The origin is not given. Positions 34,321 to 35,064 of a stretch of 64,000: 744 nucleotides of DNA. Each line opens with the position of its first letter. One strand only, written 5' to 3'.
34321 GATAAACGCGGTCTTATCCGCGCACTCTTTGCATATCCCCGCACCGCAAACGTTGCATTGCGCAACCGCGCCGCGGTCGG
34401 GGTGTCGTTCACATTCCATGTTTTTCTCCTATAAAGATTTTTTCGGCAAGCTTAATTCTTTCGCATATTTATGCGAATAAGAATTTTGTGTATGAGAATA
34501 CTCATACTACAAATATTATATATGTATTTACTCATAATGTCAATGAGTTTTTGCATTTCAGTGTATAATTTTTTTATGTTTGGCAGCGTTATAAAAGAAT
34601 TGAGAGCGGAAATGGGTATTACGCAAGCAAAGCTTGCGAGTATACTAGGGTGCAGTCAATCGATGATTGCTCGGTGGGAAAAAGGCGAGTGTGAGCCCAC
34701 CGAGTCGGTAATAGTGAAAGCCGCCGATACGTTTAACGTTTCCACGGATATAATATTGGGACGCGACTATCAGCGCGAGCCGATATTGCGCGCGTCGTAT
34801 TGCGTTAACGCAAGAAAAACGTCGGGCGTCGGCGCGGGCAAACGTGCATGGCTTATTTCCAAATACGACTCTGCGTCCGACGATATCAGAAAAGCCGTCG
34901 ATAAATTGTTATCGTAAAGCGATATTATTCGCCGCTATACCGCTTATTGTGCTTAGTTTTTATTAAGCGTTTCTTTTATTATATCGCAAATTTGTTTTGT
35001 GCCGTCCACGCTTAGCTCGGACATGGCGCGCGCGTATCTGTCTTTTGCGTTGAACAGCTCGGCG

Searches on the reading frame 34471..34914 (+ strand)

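Call 73: search_protein_families(library=pfam, proteins=[window:34471-34914:+], max_evalue=0.001)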
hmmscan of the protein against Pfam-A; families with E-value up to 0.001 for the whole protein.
window:34471-34914:+ (148 aa): 5 families
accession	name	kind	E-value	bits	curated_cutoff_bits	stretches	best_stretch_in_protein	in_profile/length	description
PF01381.28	HTH_3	-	2e-14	53.8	23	1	41-94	1-54/55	Helix-turn-helix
PF13560.12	HTH_31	-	1.1e-09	38.9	27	1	37-92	2-58/64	Helix-turn-helix domain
PF12844.13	HTH_19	-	1.1e-08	35.3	30.2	1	38-93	1-56/64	Helix-turn-helix domain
PF13443.12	HTH_26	-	0.00016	22.3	22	1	41-91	2-53/63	Cro/C1-type HTH DNA-binding domain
PF15731.11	MqsA_antitoxin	-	0.00071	20.1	30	0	35-81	68-114/131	Antitoxin component of bacterial toxin-antitoxin system, MqsA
